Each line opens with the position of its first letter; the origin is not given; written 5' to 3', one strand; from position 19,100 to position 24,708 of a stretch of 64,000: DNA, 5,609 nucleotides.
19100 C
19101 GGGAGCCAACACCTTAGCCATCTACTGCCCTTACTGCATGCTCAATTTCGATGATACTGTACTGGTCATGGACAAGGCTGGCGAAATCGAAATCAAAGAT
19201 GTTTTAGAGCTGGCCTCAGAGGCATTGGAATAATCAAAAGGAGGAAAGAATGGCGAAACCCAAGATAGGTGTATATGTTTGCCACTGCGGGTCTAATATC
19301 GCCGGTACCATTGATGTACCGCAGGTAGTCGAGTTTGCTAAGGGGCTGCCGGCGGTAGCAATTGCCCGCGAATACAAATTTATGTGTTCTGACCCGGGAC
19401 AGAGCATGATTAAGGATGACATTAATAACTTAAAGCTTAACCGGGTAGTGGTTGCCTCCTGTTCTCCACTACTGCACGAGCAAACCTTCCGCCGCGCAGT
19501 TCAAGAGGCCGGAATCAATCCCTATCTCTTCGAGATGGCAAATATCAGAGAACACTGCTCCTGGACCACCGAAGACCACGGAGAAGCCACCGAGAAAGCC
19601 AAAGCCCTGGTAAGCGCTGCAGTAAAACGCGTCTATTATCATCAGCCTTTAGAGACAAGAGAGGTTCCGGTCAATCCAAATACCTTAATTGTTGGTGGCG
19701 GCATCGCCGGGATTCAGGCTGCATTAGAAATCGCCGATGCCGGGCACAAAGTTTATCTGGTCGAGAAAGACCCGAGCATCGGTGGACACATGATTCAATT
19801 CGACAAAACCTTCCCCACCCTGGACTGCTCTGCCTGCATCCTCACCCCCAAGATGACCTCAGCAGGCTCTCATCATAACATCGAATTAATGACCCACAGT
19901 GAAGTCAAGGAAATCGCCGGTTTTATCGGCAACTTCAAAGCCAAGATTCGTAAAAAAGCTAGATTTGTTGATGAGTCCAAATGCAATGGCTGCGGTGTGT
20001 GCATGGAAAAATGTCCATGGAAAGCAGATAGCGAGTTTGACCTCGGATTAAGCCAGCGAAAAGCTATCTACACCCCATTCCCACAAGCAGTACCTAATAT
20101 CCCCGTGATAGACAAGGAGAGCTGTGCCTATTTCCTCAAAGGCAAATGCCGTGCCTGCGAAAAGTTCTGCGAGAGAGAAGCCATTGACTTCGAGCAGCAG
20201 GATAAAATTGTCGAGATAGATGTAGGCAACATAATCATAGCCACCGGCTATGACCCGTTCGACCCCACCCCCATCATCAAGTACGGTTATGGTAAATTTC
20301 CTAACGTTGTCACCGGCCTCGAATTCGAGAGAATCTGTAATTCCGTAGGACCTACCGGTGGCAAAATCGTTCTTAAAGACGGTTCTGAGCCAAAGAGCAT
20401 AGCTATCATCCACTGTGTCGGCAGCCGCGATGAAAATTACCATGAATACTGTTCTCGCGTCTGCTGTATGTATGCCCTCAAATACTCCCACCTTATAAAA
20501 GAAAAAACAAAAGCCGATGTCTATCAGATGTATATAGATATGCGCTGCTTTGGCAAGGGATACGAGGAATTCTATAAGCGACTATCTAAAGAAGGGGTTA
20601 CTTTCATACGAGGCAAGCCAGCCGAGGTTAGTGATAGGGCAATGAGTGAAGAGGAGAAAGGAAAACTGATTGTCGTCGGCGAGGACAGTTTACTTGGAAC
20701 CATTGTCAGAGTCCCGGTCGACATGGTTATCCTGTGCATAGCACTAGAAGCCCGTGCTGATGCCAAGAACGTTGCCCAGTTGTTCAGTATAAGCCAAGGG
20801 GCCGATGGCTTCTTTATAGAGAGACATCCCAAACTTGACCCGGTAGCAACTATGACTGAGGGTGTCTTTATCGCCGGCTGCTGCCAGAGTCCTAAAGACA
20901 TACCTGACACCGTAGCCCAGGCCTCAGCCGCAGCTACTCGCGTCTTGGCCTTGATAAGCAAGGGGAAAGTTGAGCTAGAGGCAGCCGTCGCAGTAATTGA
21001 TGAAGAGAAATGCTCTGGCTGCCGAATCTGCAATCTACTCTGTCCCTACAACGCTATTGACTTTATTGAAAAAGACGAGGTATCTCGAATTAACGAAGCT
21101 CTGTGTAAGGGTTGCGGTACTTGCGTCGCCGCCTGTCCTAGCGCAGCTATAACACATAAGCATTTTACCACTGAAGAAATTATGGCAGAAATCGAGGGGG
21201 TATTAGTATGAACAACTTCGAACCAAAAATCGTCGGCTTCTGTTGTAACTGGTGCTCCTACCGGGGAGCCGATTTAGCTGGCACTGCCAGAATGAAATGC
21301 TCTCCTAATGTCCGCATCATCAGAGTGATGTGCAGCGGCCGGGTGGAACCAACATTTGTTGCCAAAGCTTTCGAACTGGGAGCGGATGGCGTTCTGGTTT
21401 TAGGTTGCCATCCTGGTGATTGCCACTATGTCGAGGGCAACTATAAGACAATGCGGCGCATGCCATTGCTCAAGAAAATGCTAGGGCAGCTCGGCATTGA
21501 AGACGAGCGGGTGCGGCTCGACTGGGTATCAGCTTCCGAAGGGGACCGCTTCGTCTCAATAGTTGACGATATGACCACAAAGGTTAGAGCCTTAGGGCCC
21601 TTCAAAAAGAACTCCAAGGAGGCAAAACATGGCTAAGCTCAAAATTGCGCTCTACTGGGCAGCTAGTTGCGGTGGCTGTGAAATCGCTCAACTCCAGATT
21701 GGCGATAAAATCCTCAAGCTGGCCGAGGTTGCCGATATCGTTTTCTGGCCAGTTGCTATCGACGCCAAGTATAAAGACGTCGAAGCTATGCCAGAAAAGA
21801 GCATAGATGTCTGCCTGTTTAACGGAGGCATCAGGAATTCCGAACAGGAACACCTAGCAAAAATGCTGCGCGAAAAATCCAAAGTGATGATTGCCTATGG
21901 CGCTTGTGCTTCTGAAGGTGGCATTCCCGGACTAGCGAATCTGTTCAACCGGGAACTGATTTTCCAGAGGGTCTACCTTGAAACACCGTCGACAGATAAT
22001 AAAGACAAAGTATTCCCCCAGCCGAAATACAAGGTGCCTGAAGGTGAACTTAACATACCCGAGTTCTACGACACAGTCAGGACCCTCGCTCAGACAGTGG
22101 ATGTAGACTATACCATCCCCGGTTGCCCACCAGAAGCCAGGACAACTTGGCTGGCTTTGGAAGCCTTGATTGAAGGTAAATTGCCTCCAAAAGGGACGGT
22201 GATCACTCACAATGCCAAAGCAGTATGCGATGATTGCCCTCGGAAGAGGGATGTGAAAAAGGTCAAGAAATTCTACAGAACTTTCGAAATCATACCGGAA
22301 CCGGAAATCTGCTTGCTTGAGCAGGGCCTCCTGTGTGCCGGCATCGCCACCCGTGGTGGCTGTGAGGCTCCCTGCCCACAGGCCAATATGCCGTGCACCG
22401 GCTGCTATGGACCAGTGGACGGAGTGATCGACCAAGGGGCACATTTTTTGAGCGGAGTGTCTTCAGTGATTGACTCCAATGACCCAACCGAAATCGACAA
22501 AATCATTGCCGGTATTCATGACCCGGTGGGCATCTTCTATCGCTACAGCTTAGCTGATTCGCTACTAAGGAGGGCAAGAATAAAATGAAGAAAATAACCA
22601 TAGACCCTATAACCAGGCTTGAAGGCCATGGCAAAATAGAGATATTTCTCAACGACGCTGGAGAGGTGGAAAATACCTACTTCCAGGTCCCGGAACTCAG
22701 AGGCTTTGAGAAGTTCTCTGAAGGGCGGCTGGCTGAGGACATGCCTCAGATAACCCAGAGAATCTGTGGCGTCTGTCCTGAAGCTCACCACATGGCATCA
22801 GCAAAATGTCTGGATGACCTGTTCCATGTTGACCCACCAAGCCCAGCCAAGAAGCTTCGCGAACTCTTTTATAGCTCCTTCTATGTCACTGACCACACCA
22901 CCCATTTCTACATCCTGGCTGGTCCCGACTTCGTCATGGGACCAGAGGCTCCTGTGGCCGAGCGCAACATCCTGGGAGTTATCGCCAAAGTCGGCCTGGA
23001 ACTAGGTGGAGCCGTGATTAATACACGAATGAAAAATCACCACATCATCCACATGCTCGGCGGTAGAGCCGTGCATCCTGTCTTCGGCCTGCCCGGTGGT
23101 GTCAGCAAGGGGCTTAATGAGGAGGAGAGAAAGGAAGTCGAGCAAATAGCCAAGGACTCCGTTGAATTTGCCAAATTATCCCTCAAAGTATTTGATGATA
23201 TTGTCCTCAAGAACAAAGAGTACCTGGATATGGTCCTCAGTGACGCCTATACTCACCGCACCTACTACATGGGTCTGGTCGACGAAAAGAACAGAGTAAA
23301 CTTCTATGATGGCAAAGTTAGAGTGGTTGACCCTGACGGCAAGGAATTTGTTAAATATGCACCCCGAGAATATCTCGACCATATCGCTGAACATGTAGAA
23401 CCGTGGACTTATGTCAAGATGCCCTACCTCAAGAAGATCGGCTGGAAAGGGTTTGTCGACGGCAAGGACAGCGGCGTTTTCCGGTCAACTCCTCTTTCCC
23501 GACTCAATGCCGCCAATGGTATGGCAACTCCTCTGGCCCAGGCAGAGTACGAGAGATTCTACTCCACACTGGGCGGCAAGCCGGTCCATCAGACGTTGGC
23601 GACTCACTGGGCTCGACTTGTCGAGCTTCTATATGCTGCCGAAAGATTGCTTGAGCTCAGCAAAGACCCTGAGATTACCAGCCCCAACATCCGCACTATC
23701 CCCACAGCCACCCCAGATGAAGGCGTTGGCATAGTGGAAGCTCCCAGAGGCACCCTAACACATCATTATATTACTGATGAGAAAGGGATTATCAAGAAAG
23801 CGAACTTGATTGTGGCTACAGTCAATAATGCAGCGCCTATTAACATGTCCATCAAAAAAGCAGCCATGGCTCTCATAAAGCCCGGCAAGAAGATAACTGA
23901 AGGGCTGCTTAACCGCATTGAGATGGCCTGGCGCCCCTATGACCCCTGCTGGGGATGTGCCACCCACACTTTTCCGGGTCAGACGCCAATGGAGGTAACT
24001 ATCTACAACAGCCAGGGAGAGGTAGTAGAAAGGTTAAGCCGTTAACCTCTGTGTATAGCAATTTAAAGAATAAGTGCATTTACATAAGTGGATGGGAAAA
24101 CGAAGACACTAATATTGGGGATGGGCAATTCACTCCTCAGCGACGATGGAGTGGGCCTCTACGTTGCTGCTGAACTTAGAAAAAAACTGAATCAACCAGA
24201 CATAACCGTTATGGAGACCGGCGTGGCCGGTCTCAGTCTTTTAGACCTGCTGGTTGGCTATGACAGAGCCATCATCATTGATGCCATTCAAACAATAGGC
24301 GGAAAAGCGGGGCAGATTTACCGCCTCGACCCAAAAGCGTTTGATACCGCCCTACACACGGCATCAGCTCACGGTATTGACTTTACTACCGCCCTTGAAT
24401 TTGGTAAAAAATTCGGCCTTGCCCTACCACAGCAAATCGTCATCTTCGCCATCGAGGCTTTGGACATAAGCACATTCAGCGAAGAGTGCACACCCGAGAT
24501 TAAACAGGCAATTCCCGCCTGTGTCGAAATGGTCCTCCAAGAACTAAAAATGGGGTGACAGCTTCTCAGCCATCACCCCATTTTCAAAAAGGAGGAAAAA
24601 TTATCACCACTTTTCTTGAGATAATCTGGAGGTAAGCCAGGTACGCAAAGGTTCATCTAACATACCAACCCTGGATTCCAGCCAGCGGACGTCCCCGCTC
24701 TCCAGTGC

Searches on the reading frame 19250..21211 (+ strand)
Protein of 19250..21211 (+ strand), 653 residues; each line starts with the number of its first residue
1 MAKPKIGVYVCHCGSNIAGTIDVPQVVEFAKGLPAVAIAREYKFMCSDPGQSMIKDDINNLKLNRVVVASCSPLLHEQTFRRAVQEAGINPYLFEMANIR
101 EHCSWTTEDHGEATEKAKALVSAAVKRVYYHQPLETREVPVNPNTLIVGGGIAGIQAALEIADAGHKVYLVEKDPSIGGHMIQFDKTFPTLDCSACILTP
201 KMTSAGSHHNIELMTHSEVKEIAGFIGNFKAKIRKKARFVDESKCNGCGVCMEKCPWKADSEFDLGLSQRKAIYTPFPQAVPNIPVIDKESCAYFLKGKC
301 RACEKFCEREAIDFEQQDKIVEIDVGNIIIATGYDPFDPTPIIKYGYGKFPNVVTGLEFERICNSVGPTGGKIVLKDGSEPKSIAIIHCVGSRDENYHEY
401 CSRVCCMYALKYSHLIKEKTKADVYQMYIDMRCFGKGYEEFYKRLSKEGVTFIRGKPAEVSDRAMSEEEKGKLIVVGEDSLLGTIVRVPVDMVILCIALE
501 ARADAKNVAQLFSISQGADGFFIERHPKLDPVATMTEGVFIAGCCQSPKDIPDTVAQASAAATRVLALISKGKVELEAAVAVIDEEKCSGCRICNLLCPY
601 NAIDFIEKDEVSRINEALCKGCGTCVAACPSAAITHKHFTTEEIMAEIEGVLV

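Call 21: search_protein_families(library=pfam, proteins=[window:19250-21211:+], max_evalue=0.00001)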
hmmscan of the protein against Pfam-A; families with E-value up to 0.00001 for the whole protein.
window:19250-21211:+ (653 aa): 14 families
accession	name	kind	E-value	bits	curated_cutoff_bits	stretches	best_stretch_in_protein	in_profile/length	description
PF00037.32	Fer4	-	5.1e-20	70.8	21.1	3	614-635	3-24/24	4Fe-4S binding domain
PF12838.12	Fer4_7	-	5.3e-15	56.1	27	1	587-633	1-52/52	4Fe-4S dicluster domain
PF13237.11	Fer4_10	-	1.2e-13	51.1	25.5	1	582-630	3-53/53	4Fe-4S dicluster domain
PF12837.12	Fer4_6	-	1.7e-13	50.2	25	0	612-634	2-24/24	4Fe-4S binding domain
PF13484.11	Fer4_16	-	9.7e-12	45.9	30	0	619-640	2-25/66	4Fe-4S double cluster binding domain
PF07992.20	Pyr_redox_2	-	8.6e-11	42.2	26.1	1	145-339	3-114/291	Pyridine nucleotide-disulphide oxidoreductase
PF14697.11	Fer4_21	-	4.7e-10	39.9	35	1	581-634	1-57/59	4Fe-4S dicluster domain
PF25160.1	LdpA_Fe-S-bd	-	9.4e-10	38.6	27.6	0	592-637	7-46/49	LdpA Fe-S cluster-binding domain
PF12831.13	FAD_oxidored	-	1.3e-08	35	27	1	146-181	3-38/416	FAD dependent oxidoreductase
PF12797.12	Fer4_2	-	1.7e-08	34.3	24.5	0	238-257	3-22/22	4Fe-4S binding domain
PF13450.12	NAD_binding_8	-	1e-07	32.5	21.9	1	147-198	1-52/68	NAD(P)-binding Rossmann-like domain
PF00890.30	FAD_binding_2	-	1.3e-07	31.6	20.4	1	146-180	3-37/414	FAD binding domain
PF13187.11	Fer4_9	-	1.6e-07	31.7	27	1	587-634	1-52/52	4Fe-4S dicluster domain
PF01266.30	DAO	-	2.6e-06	27.7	27.9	1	146-179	3-36/353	FAD dependent oxidoreductase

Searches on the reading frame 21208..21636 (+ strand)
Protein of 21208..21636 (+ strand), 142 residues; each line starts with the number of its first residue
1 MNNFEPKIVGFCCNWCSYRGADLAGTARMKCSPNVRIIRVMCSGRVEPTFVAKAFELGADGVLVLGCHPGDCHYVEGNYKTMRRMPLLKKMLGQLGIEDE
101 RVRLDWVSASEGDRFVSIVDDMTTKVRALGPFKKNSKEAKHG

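Call 21: search_protein_families(library=pfam, proteins=[window:21208-21636:+], max_evalue=0.00001)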
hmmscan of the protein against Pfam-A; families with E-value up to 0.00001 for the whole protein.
window:21208-21636:+ (142 aa): 1 family
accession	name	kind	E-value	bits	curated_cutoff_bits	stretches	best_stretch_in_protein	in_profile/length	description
PF02662.21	FlpD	-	2.4e-56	189.5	22.3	1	8-130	1-123/123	Methyl-viologen-reducing hydrogenase, delta subunit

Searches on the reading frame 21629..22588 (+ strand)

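Call 21: search_protein_families(library=pfam, proteins=[window:21629-22588:+], max_evalue=0.00001)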
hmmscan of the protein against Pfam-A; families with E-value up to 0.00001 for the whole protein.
window:21629-22588:+ (319 aa): 1 family
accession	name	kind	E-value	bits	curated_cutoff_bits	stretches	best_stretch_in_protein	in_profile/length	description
PF01058.29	Oxidored_q6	-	3.4e-22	79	27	1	14-179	1-127/128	NADH ubiquinone oxidoreductase, 20 Kd subunit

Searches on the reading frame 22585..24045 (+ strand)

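Call 21: search_protein_families(library=pfam, proteins=[window:22585-24045:+], max_evalue=0.00001)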
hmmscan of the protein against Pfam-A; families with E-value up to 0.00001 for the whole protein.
window:22585-24045:+ (486 aa): 1 family
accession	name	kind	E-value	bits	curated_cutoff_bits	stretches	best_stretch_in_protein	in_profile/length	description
PF00374.24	NiFeSe_Hases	-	1.1e-34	120.7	25.8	2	39-117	1-79/508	Nickel-dependent hydrogenase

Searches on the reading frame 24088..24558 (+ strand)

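Call 21: search_protein_families(library=pfam, proteins=[window:24088-24558:+], max_evalue=0.00001)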
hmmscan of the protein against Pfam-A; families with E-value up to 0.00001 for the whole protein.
window:24088-24558:+ (156 aa): 1 family
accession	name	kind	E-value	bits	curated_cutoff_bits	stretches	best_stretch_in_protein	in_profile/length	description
PF01750.23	HycI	-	5.2e-18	65.6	23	1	25-152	2-130/130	Hydrogenase maturation protease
